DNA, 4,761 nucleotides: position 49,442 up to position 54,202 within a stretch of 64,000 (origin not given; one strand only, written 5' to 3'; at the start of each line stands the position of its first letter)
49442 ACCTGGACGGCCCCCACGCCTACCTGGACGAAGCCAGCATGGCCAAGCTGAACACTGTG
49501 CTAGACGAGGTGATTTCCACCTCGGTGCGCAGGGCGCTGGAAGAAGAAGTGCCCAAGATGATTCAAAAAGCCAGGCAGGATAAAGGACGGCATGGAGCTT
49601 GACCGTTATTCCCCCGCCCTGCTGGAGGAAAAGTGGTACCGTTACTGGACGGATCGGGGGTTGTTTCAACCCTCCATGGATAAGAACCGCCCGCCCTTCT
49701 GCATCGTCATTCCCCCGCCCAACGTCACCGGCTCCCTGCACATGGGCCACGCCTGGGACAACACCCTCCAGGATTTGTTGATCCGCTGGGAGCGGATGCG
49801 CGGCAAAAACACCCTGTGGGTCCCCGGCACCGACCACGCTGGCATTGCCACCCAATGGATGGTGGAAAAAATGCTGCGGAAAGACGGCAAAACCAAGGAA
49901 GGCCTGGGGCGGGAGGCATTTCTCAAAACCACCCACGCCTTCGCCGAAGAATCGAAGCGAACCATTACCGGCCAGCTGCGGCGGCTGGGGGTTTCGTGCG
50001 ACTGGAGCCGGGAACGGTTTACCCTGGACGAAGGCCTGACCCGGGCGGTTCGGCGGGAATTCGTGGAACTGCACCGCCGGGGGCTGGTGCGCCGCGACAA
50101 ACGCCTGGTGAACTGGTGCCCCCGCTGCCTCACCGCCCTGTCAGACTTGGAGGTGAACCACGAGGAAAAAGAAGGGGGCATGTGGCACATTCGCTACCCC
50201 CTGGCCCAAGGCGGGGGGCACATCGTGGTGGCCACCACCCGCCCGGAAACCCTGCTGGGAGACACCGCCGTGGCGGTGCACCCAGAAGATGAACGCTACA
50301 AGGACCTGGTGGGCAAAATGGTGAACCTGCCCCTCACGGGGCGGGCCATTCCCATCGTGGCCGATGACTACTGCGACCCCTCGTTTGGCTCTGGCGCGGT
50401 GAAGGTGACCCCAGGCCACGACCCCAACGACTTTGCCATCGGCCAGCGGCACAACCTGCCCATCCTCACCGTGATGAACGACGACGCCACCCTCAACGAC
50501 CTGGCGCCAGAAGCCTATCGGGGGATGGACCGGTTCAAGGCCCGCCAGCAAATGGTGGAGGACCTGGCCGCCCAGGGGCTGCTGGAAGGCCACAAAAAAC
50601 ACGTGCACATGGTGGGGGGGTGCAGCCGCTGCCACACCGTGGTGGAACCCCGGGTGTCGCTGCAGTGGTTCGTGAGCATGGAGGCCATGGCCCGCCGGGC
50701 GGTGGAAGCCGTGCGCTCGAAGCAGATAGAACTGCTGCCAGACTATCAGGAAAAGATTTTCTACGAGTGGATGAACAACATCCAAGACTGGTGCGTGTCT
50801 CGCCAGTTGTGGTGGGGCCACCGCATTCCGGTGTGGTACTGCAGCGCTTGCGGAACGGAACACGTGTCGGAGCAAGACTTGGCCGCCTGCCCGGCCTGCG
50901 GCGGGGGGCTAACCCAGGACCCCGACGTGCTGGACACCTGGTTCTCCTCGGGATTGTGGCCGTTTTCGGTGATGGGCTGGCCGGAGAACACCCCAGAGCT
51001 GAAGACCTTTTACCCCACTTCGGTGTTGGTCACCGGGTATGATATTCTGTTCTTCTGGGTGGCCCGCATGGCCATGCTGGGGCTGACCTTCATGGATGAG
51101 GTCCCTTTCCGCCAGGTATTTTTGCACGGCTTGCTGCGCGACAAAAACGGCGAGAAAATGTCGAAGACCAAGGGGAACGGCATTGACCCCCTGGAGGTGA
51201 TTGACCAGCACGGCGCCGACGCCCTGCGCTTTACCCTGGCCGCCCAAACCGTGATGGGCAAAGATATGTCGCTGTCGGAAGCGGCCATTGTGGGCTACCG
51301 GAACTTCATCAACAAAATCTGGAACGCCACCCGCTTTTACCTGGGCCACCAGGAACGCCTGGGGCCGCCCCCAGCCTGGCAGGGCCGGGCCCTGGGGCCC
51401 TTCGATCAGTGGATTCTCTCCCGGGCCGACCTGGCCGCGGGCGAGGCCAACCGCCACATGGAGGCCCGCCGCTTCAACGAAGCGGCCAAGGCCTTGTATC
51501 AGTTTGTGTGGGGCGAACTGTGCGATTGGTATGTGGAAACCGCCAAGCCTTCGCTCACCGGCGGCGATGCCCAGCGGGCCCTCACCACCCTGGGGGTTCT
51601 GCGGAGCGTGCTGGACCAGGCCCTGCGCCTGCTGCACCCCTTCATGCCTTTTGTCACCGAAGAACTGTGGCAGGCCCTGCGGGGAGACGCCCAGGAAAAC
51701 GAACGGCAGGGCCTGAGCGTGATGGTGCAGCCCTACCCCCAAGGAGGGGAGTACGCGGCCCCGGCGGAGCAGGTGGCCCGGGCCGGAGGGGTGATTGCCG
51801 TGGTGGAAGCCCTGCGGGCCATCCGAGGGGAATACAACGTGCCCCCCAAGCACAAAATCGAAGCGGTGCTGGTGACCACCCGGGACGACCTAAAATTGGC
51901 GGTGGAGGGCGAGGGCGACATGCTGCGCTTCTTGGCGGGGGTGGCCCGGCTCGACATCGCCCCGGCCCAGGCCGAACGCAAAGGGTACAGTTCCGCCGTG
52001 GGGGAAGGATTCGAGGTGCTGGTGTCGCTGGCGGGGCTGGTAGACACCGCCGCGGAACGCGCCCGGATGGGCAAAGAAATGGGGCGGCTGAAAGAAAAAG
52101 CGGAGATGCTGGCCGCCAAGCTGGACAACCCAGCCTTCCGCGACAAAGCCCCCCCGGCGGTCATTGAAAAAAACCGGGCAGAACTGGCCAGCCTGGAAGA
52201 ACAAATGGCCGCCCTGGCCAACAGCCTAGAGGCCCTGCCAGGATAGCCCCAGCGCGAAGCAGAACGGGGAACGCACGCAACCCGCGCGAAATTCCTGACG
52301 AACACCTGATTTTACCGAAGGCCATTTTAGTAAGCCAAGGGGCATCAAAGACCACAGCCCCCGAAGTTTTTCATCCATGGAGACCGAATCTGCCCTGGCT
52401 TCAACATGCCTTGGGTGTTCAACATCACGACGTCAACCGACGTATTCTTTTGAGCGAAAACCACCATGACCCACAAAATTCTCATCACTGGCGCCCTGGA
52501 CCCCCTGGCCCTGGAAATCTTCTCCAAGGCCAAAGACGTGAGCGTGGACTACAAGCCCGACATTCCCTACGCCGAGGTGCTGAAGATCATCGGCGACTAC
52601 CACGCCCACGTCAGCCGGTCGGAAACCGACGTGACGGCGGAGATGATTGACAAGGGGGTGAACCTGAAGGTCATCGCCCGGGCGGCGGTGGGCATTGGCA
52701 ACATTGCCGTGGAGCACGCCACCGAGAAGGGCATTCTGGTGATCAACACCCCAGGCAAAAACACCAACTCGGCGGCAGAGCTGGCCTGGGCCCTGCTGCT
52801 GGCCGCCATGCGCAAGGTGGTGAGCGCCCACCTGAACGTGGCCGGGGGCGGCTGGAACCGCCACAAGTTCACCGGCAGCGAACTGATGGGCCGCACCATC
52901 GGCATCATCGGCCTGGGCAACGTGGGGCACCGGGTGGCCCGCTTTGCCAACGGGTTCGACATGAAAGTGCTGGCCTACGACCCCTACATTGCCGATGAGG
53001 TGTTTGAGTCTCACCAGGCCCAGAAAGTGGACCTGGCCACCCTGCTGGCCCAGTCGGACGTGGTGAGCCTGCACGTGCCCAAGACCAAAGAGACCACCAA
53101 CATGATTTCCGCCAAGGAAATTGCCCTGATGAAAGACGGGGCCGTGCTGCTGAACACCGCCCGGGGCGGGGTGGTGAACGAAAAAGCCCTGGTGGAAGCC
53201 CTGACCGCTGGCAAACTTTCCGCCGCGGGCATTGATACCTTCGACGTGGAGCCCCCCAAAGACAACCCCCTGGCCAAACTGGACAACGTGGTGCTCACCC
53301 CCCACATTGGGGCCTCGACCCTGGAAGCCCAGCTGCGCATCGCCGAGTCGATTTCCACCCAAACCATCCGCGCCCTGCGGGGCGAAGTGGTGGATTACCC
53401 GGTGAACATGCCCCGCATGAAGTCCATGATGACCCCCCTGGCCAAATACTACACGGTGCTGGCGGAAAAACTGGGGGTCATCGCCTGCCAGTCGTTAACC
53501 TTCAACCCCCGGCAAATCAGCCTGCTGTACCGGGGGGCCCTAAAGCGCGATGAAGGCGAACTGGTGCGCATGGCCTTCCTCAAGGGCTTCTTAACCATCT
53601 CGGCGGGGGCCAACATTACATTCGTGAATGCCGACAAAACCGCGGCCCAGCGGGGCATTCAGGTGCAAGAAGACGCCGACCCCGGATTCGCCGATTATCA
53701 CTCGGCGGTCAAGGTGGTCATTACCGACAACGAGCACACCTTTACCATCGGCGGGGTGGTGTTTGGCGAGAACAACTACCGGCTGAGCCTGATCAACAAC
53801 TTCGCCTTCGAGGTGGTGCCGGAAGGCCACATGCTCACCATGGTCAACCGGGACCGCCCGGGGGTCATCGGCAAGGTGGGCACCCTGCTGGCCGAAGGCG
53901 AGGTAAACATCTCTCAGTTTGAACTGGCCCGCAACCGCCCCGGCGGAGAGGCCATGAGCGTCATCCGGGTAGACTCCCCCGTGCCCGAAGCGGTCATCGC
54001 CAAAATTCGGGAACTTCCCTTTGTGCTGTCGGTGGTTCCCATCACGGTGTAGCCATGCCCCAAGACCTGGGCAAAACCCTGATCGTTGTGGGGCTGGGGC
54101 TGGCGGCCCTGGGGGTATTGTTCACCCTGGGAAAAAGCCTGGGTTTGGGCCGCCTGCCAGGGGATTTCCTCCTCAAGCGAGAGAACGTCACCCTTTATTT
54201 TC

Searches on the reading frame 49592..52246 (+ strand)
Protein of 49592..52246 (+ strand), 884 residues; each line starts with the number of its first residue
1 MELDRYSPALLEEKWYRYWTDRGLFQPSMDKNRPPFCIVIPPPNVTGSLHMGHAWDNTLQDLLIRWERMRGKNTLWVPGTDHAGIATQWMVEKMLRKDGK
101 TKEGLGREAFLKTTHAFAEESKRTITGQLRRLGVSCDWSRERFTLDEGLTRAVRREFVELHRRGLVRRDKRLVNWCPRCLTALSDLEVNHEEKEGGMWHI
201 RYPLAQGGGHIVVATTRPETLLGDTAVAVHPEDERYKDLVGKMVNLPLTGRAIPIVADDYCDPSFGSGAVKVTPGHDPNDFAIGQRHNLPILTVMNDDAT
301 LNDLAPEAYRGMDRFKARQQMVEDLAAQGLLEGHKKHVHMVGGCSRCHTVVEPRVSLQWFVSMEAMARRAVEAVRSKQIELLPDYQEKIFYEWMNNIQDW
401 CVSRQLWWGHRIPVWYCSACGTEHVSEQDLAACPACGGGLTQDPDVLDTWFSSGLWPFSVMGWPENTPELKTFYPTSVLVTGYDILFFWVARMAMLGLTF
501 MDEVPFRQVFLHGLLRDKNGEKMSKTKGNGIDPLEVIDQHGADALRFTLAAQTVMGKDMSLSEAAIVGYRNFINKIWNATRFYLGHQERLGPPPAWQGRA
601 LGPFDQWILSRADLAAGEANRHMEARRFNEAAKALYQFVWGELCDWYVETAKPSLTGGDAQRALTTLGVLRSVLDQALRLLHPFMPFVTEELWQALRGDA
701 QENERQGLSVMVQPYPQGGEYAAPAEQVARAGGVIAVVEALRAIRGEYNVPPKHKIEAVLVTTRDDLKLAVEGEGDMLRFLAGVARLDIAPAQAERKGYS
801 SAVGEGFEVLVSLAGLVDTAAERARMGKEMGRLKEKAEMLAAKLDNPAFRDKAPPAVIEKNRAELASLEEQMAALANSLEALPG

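Call 43: search_protein_families(library=ncbifam, proteins=[window:49592-52246:+], max_evalue=1e-10)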
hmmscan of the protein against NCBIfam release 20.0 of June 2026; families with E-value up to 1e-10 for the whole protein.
window:49592-52246:+ (884 aa): 16 families
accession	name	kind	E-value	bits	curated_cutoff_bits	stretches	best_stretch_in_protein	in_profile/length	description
NF004349.1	PRK05729.1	equivalog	0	1178.9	704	1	5-878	3-859/860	valine--tRNA ligase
NF011492.0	PRK14900.1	equivalog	0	1146.6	1783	1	6-882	13-893/1044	valine--tRNA ligase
TIGR00422.1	valS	equivalog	0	1048.4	612.1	1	4-864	3-861/863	valine--tRNA ligase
NF009687.0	PRK13208.1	equivalog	3.4e-175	584.5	738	1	5-778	9-778/801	valine--tRNA ligase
TIGR00392.1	ileS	equivalog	5.8e-120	401.9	621.4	3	432-768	522-856/861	isoleucine--tRNA ligase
NF000540.1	alt_ValS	exception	2.1e-102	343.6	900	1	10-771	8-810/827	valine--tRNA ligase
NF000258.1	MupB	exception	7.2e-66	222.7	1900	3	432-762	498-820/1033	mupirocin-resistant isoleucine--tRNA ligase MupB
NF008957.0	PRK12300.1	subfamily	1.2e-64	218.7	677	2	11-234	9-241/946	leucine--tRNA ligase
NF040702.1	ileS_w_GNAT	exception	4.7e-64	216.6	1999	3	444-700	705-960/1100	isoleucine--tRNA ligase, N-acetyltransferase domain-containing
TIGR00395.1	leuS_arch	equivalog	5e-58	196.9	648.5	2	11-234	3-235/938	leucine--tRNA ligase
TIGR00396.1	leuS_bact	equivalog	5.1e-55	187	548.4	2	7-198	2-175/843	leucine--tRNA ligase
NF000257.1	MupA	exception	1.7e-51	175.1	1900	2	432-769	494-825/1024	mupirocin-resistant isoleucine--tRNA ligase MupA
TIGR00398.1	metG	equivalog_domain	5.5e-29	101.3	336.35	1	506-702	312-507/530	methionine--tRNA ligase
NF008900.0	PRK12267.1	equivalog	3.1e-27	95.3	598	1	450-706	228-486/648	methionine--tRNA ligase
NF001100.0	PRK00133.1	equivalog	3.7e-22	78.6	587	1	344-702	175-508/676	methionine--tRNA ligase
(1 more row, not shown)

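Call 45: find_homologous_proteins(query=window:49592-52246:+, max_evalue=1e-100)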
Query window:49592-52246:+ (884 aa): 8000 proteins with E <= 1e-100 among 8000 candidates; the best 120 are listed.
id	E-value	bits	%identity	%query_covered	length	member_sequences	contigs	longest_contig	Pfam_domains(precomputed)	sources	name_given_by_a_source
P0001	0.0e+0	2077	100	100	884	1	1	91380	PF09334.18,PF08264.20,PF13603.13,PF00133.29,PF10458.15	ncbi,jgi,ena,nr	ncbi:MAG: valine--tRNA ligase [Deltaproteobacteria bacterium]|nr:valine--tRNA ligase [Deltaproteobac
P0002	0.0e+0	1339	65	100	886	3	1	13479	PF09334.18,PF08264.20,PF13603.13,PF00133.29,PF10458.15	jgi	-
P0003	0.0e+0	1309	63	100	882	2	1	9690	PF09334.18,PF08264.20,PF13603.13,PF00133.29,PF10458.15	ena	-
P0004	0.0e+0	1290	62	100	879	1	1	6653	PF09334.18,PF08264.20,PF13603.13,PF00133.29,PF10458.15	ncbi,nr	ncbi:MAG: valine--tRNA ligase [SAR324 cluster bacterium]|nr:valine--tRNA ligase [SAR324 cluster bact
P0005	0.0e+0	1289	62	100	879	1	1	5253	PF09334.18,PF08264.20,PF13603.13,PF00133.29,PF10458.15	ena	-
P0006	0.0e+0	1288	62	100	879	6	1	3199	PF09334.18,PF08264.20,PF13603.13,PF00133.29,PF10458.15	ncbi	-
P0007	0.0e+0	1282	62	100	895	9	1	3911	PF09334.18,PF08264.20,PF13603.13,PF00133.29,PF10458.15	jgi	jgi:valyl-tRNA synthetase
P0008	0.0e+0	1278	62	100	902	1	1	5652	PF09334.18,PF08264.20,PF13603.13,PF00133.29,PF10458.15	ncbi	-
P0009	0.0e+0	1277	61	100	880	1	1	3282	PF09334.18,PF08264.20,PF00133.29,PF10458.15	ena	-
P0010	0.0e+0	1272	63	100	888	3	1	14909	PF09334.18,PF08264.20,PF13603.13,PF00133.29,PF10458.15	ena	-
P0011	0.0e+0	1271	61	100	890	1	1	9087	PF09334.18,PF08264.20,PF13603.13,PF00133.29,PF10458.15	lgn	-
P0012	0.0e+0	1270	62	100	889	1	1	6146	PF09334.18,PF08264.20,PF13603.13,PF00133.29,PF10458.15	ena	-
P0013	0.0e+0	1265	62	100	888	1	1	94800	PF09334.18,PF08264.20,PF13603.13,PF00133.29,PF10458.15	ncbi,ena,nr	ncbi:MAG TPA: valine--tRNA ligase [bacterium]|nr:valine--tRNA ligase [bacterium]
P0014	0.0e+0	1259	61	100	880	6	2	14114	PF09334.18,PF08264.20,PF00133.29,PF10458.15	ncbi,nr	ncbi:MAG: valine--tRNA ligase [SAR324 cluster bacterium]|nr:valine--tRNA ligase [SAR324 cluster bact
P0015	0.0e+0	1259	61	100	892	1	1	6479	PF09334.18,PF08264.20,PF13603.13,PF00133.29,PF10458.15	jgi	jgi:valyl-tRNA synthetase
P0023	0.0e+0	1234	61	100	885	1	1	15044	PF09334.18,PF08264.20,PF13603.13,PF00133.29,PF10458.15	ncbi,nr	ncbi:MAG: valine--tRNA ligase [Candidatus Lambdaproteobacteria bacterium]|nr:valine--tRNA ligase [Ca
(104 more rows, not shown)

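Call 47: find_encoding_contigs(protein=P0001, flank=2000, max_places=6)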
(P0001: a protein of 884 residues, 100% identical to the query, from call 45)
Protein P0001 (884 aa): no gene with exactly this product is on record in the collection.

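Call 64: find_encoding_contigs(protein=P0013, flank=10000, max_places=2)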
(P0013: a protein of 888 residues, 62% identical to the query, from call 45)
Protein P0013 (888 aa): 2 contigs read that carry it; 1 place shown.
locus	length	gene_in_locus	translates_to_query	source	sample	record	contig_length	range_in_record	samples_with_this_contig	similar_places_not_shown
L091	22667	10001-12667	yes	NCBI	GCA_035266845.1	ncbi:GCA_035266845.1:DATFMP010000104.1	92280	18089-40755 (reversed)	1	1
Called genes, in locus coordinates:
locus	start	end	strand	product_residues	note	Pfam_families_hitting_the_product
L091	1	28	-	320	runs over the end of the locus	PF01012:ETF, PF00766:ETF_alpha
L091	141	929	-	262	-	PF01012:ETF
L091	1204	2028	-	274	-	PF02517:Rce1-like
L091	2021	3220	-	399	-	PF02515:CoA_transf_3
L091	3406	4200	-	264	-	PF00226:DnaJ, PF12844:HTH_19, PF13413:HTH_25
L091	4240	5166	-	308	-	PF10609:ParA, PF13614:AAA_31, PF01656:CbiA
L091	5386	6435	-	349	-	PF03739:LptF_LptG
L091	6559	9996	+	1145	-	-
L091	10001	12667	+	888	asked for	PF00133:tRNA-synt_1, PF09334:tRNA-synt_1g (weak), PF13603:tRNA-synt_1_2, PF09334:tRNA-synt_1g (weak), PF08264:Anticodon_1, PF10458:Val_tRNA-synt_C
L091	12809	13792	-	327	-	PF04909:Amidohydro_2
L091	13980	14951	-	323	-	PF00682:HMGL-like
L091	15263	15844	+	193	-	-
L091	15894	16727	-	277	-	-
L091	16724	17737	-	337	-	PF00561:Abhydrolase_1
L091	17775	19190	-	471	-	PF01966:HD, PF13487:HD_5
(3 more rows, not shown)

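Call 65: find_encoding_contigs(protein=P0002, flank=10000, max_places=2)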
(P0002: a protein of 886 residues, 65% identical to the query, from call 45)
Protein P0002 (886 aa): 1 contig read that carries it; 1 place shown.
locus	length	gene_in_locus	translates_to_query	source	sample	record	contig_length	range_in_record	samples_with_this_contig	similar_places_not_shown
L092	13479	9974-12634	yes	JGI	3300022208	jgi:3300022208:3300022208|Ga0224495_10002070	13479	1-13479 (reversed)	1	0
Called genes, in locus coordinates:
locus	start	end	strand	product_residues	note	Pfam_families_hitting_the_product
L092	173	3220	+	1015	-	PF01565:FAD_binding_4, PF02913:FAD-oxidase_C, PF13183:Fer4_8, PF13534:Fer4_17, PF02754:CCG (weak)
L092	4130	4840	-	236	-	PF00226:DnaJ, PF01381:HTH_3 (faint), PF12844:HTH_19, PF13413:HTH_25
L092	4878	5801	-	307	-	PF02374:ArsA_ATPase (weak), PF10609:ParA, PF13614:AAA_31, PF01656:CbiA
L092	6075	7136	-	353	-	PF03739:LptF_LptG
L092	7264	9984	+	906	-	-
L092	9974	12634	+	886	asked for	PF00133:tRNA-synt_1, PF09334:tRNA-synt_1g (weak), PF13603:tRNA-synt_1_2, PF09334:tRNA-synt_1g, PF08264:Anticodon_1, PF10458:Val_tRNA-synt_C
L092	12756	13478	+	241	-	PF00389:2-Hacid_dh, PF02826:2-Hacid_dh_C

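Call 66: find_encoding_contigs(protein=P0023, flank=10000, max_places=2)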
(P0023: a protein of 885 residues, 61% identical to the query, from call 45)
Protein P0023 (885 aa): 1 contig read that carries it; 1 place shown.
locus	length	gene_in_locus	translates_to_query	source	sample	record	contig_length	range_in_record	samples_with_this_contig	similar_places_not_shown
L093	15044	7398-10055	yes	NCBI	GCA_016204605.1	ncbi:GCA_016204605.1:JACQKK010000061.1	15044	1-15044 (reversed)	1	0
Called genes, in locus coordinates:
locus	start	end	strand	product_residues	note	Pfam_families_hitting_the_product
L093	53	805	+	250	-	PF01925:TauE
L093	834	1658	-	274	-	PF00226:DnaJ, PF12844:HTH_19 (weak), PF13413:HTH_25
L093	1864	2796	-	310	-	PF10609:ParA, PF13614:AAA_31, PF01656:CbiA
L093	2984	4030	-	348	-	PF03739:LptF_LptG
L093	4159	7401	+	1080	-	-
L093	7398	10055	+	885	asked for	PF00133:tRNA-synt_1, PF09334:tRNA-synt_1g, PF13603:tRNA-synt_1_2 (weak), PF08264:Anticodon_1, PF10458:Val_tRNA-synt_C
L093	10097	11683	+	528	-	PF00389:2-Hacid_dh, PF02826:2-Hacid_dh_C, PF19304:PGDH_inter, PF01842:ACT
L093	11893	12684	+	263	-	PF07386:DUF1499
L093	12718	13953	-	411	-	PF07690:MFS_1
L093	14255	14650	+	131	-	PF10097:DUF2335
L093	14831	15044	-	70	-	PF02913:FAD-oxidase_C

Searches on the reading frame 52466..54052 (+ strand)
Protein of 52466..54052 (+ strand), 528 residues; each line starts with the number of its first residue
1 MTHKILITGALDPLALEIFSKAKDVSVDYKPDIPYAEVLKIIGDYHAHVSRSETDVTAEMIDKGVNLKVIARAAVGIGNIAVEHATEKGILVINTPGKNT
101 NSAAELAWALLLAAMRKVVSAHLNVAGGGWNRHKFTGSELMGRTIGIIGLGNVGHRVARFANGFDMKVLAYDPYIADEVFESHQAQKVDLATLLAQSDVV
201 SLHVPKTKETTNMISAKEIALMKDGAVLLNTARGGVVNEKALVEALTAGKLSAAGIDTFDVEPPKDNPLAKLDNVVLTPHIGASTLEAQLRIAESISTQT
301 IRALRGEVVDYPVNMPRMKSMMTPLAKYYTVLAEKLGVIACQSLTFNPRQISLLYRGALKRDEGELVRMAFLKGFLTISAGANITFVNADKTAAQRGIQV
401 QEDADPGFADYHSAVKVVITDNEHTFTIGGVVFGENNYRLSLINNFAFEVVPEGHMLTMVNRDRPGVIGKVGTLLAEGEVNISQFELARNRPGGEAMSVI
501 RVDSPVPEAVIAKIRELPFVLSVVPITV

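Call 43: search_protein_families(library=ncbifam, proteins=[window:52466-54052:+], max_evalue=1e-10)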
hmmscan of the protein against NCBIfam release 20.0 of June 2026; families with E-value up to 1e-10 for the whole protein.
window:52466-54052:+ (528 aa): 21 families
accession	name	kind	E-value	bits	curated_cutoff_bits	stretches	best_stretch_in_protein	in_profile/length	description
TIGR01327.1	PGDH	equivalog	1.7e-171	571.6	454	1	4-526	1-523/525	phosphoglycerate dehydrogenase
NF009714.1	PRK13243.1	equivalog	4.5e-77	259.6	455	1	2-314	2-323/332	glyoxylate reductase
NF008759.0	PRK11790.1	equivalog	1.4e-73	248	404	1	4-323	13-336/410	phosphoglycerate dehydrogenase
NF005069.0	PRK06487.1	equivalog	2.4e-55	187.8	448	1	45-300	49-307/320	2-hydroxyacid dehydrogenase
NF011938.0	PRK15409.1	equivalog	7.4e-54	182.9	492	1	52-314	52-319/324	glyoxylate/hydroxypyruvate reductase GhrB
NF006263.0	PRK08410.1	equivalog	2.1e-47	162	389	1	56-298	53-301/311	D-2-hydroxyacid dehydrogenase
NF005750.0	PRK07574.1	equivalog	1e-43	149.9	329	1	56-296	104-349/386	NAD-dependent formate dehydrogenase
NF041369.1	Dhydh_Halo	equivalog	2.4e-39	135.4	400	1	41-307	31-298/305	D-2-hydroxyacid dehydrogenase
NF005387.0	PRK06932.1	equivalog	5.2e-39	134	492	1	52-284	51-290/314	2-hydroxyacid dehydrogenase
NF001309.0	PRK00257.1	equivalog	2.7e-38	131.9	434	1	42-319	35-292/379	4-phosphoerythronate dehydrogenase PdxB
NF000492.1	vanH_gen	exception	1.1e-35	123.3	540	1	63-262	63-255/312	D-lactate dehydrogenase VanH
NF006374.0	PRK08605.1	subfamily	2e-33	115.8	356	1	63-263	66-267/332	D-lactate dehydrogenase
NF005027.0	PRK06436.1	equivalog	4.6e-32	111.3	261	1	56-303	39-278/303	2-hydroxyacid dehydrogenase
NF000112.1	vanH-Amyco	exception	1.1e-28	100.4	625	1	62-261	93-283/348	VanH-AOV family D-lactate dehydrogenase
NF000371.1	vanH_Agroup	exception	1.1e-27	97.1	700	1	57-262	62-260/322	VanH-A/VanH-Pt family D-lactate dehydrogenase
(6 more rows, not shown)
